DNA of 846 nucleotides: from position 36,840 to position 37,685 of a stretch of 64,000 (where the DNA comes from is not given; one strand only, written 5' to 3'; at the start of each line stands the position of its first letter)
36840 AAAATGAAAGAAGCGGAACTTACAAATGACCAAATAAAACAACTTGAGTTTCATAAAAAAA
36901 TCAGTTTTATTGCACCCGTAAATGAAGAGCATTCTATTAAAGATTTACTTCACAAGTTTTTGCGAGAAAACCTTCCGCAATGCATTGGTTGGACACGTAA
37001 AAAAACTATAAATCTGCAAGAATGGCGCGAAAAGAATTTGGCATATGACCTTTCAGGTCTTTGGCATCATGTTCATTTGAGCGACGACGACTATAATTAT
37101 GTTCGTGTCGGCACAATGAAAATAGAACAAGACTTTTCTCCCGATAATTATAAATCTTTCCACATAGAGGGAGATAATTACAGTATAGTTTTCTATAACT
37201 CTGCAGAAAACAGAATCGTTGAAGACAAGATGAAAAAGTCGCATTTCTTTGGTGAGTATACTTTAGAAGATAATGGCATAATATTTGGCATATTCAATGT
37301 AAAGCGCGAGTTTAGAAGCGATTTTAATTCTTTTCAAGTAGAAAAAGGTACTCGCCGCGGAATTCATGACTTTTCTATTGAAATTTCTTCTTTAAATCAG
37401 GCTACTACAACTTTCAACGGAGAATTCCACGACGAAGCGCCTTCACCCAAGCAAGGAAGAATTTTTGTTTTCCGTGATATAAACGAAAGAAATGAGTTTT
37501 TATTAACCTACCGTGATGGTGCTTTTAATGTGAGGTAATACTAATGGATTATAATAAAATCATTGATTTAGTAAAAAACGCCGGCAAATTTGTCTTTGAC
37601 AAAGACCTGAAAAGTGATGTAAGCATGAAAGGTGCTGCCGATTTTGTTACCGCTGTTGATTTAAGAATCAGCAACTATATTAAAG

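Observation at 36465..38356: DUF4062 (TIR-like) protein with an unassignable C-terminal domain, apparently co-transcribed with an intact IMPase-family phosphatase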

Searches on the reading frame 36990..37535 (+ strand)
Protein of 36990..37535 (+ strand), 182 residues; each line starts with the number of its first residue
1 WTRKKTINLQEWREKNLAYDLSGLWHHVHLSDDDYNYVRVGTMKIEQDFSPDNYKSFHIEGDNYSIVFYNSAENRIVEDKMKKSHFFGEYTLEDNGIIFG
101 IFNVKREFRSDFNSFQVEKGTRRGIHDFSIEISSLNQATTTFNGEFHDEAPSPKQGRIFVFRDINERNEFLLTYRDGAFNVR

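Call 6: search_protein_families(library=pfam, proteins=[window:36990-37535:+], max_evalue=1)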
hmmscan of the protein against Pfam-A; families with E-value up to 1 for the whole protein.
window:36990-37535:+ (182 aa): 1 family
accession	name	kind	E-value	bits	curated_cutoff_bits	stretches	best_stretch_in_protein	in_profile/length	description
PF18692.7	DUF5640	-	0.052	13.9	28.5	1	21-73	3-54/85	Family of unknown function (DUF5640)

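Call 24: search_solved_structures(query=A2, max_evalue=10)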
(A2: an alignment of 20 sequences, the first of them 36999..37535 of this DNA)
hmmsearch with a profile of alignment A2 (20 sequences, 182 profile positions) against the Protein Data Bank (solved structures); distinct sequences matched with E-value up to 10: 0.

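Call 33: predict_structure(alignment_id=A2)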
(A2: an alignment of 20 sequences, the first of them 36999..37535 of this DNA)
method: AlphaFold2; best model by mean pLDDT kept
length: 179 residues; sequences in the alignment: 20
mean_pLDDT: 92.1   pTM: 0.87
mean pLDDT of the five models: 92.1, 89.7, 89.4, 84.7, 84.2
residues with pLDDT >= 90: 143; 70-90: 29; 50-70: 7; < 50: 0
segments of 3 or more residues with pLDDT < 50: none
pLDDT, mean of each block of 10 residues (from residue 1): 78 95 96 95 96 98 95 94 97 96 88 87 95 93 77 95 95 88
secondary structure, 60 per line:
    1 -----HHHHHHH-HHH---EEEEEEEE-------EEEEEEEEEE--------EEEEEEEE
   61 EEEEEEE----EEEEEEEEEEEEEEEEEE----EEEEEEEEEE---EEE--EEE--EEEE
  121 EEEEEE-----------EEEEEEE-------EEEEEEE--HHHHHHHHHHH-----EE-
elements in order: H6-12 E20-27 E35-44 E53-67 E72-89 E94-103 E107-109 E112-114 E117-126 E138-144 E152-158 H161-171

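Call 45: fold_search(model_id=the predicted structure, library=pdb)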
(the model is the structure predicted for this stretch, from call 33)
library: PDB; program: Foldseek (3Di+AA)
matches with E <= 10: 916; with E <= 0.001: 0
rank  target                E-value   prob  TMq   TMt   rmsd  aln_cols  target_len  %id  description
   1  6czi_A                1.4e-03  1.00  0.48  0.75   4.5       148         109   12  Structure of a redesigned beta barrel, mFAP1, bound to DFHBI (released 2018-09-19)
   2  4xmh_A                4.2e-03  1.00  0.44  0.42   9.7       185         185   12  Crystal structure of nitrophorin 7 from Rhodnius prolixus at pH 7.8 complexed with Gly-Gly-Gly (released 2015-07-29)
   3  8u2f_A                8.7e-03  0.75  0.30  0.36  10.2       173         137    9  Vibrio parahaemolyticus ToxS periplasmic domain (released 2024-09-11)
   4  3gp6                  1.1e-02  0.89  0.33  0.37  12.0       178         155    7  Crystal structure of PagP in SDS/MPD (released 2010-06-23)
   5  1thq                  2.0e-02  0.97  0.39  0.46  10.4       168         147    6  Crystal Structure of Outer Membrane Enzyme PagP (released 2004-08-10)
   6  4ge1_B                3.2e-02  0.96  0.43  0.40   8.8       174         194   10  Structure of the tryptamine complex of the amine binding protein of Rhodnius prolixus (released 2013-01-02)
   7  1mm4_MODEL_1_A        5.0e-02  0.66  0.35  0.36  12.7       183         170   10  Solution NMR structure of the outer membrane enzyme PagP in DPC micelles (released 2002-09-13)
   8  8u2f_B                5.0e-02  0.57  0.33  0.39   8.0       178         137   11  Vibrio parahaemolyticus ToxS periplasmic domain (released 2024-09-11)
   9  4hfo_C                5.3e-02  0.92  0.41  0.38   9.0       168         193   11  Biogenic amine-binding protein selenomethionine derivative (released 2013-01-02)
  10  4hfo_B                5.3e-02  0.91  0.42  0.39   8.9       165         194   11  Biogenic amine-binding protein selenomethionine derivative (released 2013-01-02)
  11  7sfp                  6.6e-02  0.75  0.36  0.41  13.1       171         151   11  Crystal structure of OssO, a spirocyclase involved in the biosynthesis of ossamycin (released 2022-08-17)
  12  1qjp                  7.0e-02  0.75  0.35  0.43   6.9       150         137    6  HIGH RESOLUTION STRUCTURE OF THE OUTER MEMBRANE PROTEIN A (OMPA) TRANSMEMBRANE DOMAIN (released 2000-06-30)
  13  9zdg                  9.2e-02  0.15  0.22  0.13  15.3       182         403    6  Calcium biosensor with a fluorescence-lifetime readout (released 2026-01-21)
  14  4ge1_A                1.0e-01  0.85  0.43  0.40   8.9       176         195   11  Structure of the tryptamine complex of the amine binding protein of Rhodnius prolixus (released 2013-01-02)
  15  8aei_A                1.1e-01  0.60  0.34  0.38   6.6       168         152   12  X-ray structure of Canis familiaris Odorant Binding Protein 2 bound to citronellal (released 2023-08-16)
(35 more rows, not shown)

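Call 51: search_protein_representatives(alignment_id=A2)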
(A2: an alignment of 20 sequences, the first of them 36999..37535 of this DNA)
Query: 20 sequences, 182 profile positions. Proteins with E-value up to 0.001 (for the whole library): 150; up to 1e-10: 88; up to 1e-30: 39. The best 150 are listed.
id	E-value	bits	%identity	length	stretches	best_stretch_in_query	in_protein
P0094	2.6e-74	265.0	-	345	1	5-181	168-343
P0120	1.5e-70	252.7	-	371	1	3-181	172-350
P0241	6.1e-66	237.8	-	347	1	7-181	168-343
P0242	4.0e-63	228.6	-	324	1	7-175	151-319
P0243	2.5e-60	219.5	-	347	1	5-181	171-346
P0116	3.2e-60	219.1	-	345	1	5-181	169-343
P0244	3.1e-58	212.7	-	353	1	4-180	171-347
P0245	9.1e-58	211.1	-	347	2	6-181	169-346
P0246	4.7e-55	202.3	-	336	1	5-177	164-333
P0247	2.8e-54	199.8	-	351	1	6-180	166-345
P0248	2.0e-53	197.0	-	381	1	9-181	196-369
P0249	3.6e-53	196.1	-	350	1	7-181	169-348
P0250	8.6e-53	194.9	-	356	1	3-181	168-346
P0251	7.8e-50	185.3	-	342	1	3-176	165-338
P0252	2.2e-49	183.8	-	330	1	7-181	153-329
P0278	2.6e-29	118.4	-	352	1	4-176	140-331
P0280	1.4e-28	116.1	-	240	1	12-177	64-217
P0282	6.0e-27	110.7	-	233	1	12-177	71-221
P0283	1.1e-25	106.6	-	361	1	22-180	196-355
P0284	5.4e-25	104.3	-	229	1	12-177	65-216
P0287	2.8e-23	98.7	-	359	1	25-179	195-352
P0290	2.4e-22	95.7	-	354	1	21-179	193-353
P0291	1.5e-20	89.8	-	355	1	24-181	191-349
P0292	2.4e-20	89.2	-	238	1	14-173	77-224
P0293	1.4e-19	86.7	-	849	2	14-168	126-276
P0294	2.4e-19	85.9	-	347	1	25-180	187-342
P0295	8.2e-19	84.2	-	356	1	24-175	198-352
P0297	1.2e-17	80.4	-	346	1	24-176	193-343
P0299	1.8e-16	76.5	-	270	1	11-169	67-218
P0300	5.9e-16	74.9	-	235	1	16-178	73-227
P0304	1.0e-14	70.8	-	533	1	10-172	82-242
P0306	2.8e-14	69.4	-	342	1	4-176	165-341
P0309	1.2e-13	67.3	-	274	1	15-176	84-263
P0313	8.3e-13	64.6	-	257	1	13-163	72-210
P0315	1.4e-12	63.9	-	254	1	12-175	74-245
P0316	2.0e-12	63.4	-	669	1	17-173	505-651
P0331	4.6e-10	55.7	-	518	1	17-170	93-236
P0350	1.1e-06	44.6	-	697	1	15-179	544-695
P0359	7.8e-06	41.9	-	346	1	8-170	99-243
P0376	1.0e-04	38.2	-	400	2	5-52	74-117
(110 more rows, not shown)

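Call 54: find_encoding_contigs(protein=P0280, flank=4000, max_places=3)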
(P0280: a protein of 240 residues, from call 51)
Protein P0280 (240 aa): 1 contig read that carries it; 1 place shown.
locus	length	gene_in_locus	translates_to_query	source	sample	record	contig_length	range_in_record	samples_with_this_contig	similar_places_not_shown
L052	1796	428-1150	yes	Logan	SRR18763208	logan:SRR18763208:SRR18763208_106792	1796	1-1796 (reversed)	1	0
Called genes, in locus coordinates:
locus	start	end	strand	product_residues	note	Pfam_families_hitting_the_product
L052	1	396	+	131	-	?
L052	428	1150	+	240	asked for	-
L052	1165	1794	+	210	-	?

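Call 56: search_protein_families(library=pfam, proteins=[L052:1165-1794:+, L052:1-396:+, P0293, P0316, P0350, P0376, P0304, P0331, P0280, P0359], max_evalue=0.1)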
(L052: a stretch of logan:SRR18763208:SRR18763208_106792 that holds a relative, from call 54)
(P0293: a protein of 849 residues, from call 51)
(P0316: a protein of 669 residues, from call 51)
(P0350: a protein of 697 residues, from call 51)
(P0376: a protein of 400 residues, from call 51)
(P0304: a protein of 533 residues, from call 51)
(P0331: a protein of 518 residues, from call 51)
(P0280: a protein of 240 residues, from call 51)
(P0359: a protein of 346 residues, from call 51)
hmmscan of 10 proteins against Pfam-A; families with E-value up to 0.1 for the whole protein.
L052:1165-1794:+ (210 aa): 2 families
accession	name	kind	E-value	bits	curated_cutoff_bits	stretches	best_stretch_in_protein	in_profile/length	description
PF03321.19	GH3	-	0.0022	17.7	23.6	1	68-103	77-113/304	GH3 family N-terminal domain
PF00501.34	AMP-binding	-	0.0044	16.3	29.9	1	59-177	153-273/384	AMP-binding enzyme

L052:1-396:+ (131 aa): 1 family
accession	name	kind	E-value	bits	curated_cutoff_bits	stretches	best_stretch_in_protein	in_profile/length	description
PF01558.24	POR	-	3.2e-18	66.9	27.4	1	2-124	53-171/173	Pyruvate ferredoxin/flavodoxin oxidoreductase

P0293 (849 aa): 1 family
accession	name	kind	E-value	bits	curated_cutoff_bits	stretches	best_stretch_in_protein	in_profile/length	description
PF15919.11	HicB_lk_antitox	-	1.8e-07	31.8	27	2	743-791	8-56/123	HicB_like antitoxin of bacterial toxin-antitoxin system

P0316 (669 aa): 5 families
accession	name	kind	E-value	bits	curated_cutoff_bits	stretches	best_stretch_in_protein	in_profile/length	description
PF25199.1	nSTAND_NTPase5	-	0.0036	17.6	34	1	94-210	34-143/145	Novel STAND NTPase 5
PF05729.18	NACHT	-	0.004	17.5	26.7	0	104-147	3-49/167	NACHT domain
PF01637.24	ATPase_2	-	0.019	15.2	33.2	1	90-213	9-111/225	ATPase domain predominantly from Archaea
PF24883.2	NPHP3_N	-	0.071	13.7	24.8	0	152-200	116-164/164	Nephrocystin 3, N-terminal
PF13197.11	DUF4013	-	0.083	13.2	26.9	0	447-530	68-149/168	Protein of unknown function (DUF4013)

P0350 (697 aa): 6 families
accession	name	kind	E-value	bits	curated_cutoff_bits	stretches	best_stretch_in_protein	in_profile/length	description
PF20720.3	nSTAND3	-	1.3e-06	28.6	27.2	1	99-229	15-135/155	Novel STAND NTPase 3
PF25199.1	nSTAND_NTPase5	-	1.6e-05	25.2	34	1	90-207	30-140/145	Novel STAND NTPase 5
PF05729.18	NACHT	-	0.00024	21.4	26.7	1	104-149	3-51/167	NACHT domain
PF20703.3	nSTAND1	-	0.0063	16.6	27.1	0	144-218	102-178/379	Novel STAND NTPase 1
PF24883.2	NPHP3_N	-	0.018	15.7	24.8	0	152-200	115-164/164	Nephrocystin 3, N-terminal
PF01637.24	ATPase_2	-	0.02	15.2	33.2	1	91-162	10-78/225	ATPase domain predominantly from Archaea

P0376 (400 aa): 1 family
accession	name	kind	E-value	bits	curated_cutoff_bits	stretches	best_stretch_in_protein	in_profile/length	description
PF24850.1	CC_BshC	-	0.024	14.9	27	0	253-298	31-76/159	Bacillithiol biosynthesis BshC, C-terminal coiled-coil domain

P0304 (533 aa): 2 families
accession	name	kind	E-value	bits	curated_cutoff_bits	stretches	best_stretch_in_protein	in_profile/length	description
PF00459.30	Inositol_P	-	8.4e-55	186.6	27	1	293-530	27-269/271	Inositol monophosphatase family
PF20765.3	Phage_tail_terminator_8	-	0.022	15.5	24.2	1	313-361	1-49/124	Phage tail terminator protein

P0331 (518 aa): 1 family
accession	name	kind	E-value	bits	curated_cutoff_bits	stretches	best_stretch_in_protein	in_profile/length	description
PF00459.30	Inositol_P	-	6.9e-51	173.7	27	1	274-509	22-265/271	Inositol monophosphatase family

P0280 (240 aa): 0 families

P0359 (346 aa): 0 families

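Call 60: find_homologous_proteins(query=A3, max_evalue=0.001)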
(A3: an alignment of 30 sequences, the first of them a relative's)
Query A3 (30 sequences) (240 aa, profile of the alignment): 4 proteins with E <= 0.001 among 3988 candidates.
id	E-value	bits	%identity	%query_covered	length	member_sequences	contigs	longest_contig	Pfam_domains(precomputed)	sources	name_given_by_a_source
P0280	9.0e-66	240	100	100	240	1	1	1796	-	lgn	-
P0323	1.8e-54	203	23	78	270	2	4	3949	-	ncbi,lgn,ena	-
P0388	1.1e-48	184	23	67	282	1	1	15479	-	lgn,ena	-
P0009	1.7e-31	128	32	62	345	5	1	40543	PF13271.12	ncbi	-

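Call 61: list_cluster_members(proteins=[P0282, P0284, P0292, P0299, P0300, P0309, P0313, P0315, P0304, P0331])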
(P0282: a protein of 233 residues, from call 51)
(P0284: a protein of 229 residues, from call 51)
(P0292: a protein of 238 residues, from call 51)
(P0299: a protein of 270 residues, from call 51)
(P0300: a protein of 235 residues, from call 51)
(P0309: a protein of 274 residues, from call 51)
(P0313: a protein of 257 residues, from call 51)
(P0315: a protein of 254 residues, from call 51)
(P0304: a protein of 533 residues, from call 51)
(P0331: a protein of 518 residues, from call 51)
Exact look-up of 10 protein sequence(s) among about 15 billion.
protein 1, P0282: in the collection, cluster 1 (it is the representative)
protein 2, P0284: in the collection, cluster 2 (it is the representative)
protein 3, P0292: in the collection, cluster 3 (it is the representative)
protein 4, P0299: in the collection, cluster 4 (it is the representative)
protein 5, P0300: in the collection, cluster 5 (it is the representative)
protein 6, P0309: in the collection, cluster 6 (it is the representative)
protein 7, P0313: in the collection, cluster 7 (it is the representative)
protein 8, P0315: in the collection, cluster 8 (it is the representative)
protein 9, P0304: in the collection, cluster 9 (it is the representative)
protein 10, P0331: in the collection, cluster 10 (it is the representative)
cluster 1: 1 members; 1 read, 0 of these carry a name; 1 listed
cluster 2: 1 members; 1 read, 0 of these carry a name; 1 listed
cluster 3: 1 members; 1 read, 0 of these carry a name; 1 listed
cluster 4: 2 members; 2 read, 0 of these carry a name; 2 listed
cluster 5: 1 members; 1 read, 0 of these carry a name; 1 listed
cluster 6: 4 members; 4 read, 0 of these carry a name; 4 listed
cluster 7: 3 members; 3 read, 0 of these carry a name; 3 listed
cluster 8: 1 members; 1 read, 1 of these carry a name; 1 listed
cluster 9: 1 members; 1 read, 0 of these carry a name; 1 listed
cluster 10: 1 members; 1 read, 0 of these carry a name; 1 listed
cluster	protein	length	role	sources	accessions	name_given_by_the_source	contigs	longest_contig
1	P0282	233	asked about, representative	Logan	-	-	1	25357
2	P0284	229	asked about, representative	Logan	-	-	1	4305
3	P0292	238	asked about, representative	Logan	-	-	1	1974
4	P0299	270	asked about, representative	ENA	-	-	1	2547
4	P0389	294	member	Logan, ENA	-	-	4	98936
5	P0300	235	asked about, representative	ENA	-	-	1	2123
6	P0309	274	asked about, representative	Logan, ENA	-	-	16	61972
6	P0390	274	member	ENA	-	-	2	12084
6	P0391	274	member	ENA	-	-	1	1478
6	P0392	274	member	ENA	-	-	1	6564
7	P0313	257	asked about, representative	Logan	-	-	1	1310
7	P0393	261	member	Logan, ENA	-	-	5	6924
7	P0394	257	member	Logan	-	-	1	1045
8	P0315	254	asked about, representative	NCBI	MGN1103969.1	MAG: hypothetical protein ACI4QI_03755 [Candidatus Coproplasma sp.]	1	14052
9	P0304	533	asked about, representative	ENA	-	-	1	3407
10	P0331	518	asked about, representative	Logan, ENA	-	-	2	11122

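Call 62: find_encoding_contigs(protein=P0282, flank=4000, max_places=1)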
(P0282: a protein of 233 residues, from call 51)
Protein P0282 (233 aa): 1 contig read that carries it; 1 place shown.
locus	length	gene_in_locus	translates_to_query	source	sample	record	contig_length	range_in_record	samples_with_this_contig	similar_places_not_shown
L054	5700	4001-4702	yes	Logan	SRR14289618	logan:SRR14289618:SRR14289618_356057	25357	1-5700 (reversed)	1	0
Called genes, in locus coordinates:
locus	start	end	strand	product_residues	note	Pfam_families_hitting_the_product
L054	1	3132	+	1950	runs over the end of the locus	PF00933:Glyco_hydro_3, PF01915:Glyco_hydro_3_C, PF03422:CBM_6, PF18099:CBM_35_2 (faint), PF03422:CBM_6, PF02055:Glyco_hydro_30, PF02057:Glyco_hydro_59 (weak), PF17189:Glyco_hydro_30C (weak)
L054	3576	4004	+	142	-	-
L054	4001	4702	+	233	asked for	-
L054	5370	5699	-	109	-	?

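Call 63: find_encoding_contigs(protein=P0309, flank=4000, max_places=2)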
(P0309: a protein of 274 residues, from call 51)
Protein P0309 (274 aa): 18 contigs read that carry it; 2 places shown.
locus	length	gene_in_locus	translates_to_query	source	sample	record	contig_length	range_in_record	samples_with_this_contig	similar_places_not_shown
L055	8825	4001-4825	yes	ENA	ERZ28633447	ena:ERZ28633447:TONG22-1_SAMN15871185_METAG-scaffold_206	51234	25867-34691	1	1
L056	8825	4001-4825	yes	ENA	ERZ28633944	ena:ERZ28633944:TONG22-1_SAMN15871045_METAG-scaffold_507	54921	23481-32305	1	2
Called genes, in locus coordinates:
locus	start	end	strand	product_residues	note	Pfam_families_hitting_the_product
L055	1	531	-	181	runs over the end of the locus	PF00213:OSCP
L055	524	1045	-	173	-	PF00430:ATP-synt_B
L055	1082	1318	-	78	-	PF00137:ATP-synt_C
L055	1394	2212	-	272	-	PF00119:ATP-synt_A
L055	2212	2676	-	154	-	-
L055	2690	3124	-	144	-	-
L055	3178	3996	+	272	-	PF00459:Inositol_P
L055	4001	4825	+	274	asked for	-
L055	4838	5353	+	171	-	PF00293:NUDIX, PF14815:NUDIX_4 (weak)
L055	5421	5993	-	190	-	PF00265:TK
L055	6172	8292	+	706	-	PF01751:Toprim, PF01131:Topoisom_bac, PF13342:Toprim_Crpt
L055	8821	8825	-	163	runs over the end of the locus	-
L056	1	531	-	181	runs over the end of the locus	PF00213:OSCP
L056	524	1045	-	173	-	PF00430:ATP-synt_B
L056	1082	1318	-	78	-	PF00137:ATP-synt_C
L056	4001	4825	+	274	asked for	-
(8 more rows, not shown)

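Call 64: find_encoding_contigs(protein=P0389, flank=4000, max_places=2)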
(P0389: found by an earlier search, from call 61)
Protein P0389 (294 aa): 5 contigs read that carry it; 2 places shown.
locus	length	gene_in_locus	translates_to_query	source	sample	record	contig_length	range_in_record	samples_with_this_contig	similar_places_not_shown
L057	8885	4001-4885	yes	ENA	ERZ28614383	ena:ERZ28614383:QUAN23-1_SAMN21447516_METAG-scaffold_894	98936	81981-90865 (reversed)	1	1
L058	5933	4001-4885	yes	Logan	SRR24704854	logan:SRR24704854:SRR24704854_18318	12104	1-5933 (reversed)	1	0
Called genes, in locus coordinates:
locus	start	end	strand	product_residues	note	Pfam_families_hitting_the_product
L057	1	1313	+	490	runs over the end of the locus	PF01554:MatE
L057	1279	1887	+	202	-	PF13189:Cytidylate_kin2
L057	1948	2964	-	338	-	PF02311:AraC_binding (weak), PF12833:HTH_18, PF00165:HTH_AraC (weak)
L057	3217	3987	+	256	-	PF02811:PHP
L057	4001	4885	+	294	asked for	-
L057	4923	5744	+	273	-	PF00459:Inositol_P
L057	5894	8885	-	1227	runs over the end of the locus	PF17132:Glyco_hydro_106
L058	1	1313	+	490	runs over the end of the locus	PF01554:MatE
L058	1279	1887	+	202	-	PF13189:Cytidylate_kin2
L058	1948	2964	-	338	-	PF02311:AraC_binding (weak), PF12833:HTH_18, PF00165:HTH_AraC (weak)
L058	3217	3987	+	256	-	PF02811:PHP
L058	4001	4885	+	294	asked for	-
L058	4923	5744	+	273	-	PF00459:Inositol_P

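Call 65: find_encoding_contigs(protein=P0315, flank=4000, max_places=1)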
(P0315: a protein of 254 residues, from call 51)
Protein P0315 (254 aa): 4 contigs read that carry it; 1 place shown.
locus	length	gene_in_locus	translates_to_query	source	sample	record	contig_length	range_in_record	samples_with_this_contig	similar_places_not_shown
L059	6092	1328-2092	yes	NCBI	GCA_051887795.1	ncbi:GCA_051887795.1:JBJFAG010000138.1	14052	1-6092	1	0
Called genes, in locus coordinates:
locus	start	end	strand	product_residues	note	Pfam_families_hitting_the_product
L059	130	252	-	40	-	PF12116:SpoIIID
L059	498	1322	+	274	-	PF00459:Inositol_P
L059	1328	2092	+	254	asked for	-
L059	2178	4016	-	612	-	PF13522:GATase_6, PF13537:GATase_7, PF01380:SIS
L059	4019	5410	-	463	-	PF02878:PGM_PMM_I, PF02879:PGM_PMM_II, PF02880:PGM_PMM_III, PF00408:PGM_PMM_IV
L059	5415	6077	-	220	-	PF00132:Hexapep (faint), PF25084:LbH_EIF2B, PF25087:GMPPB_C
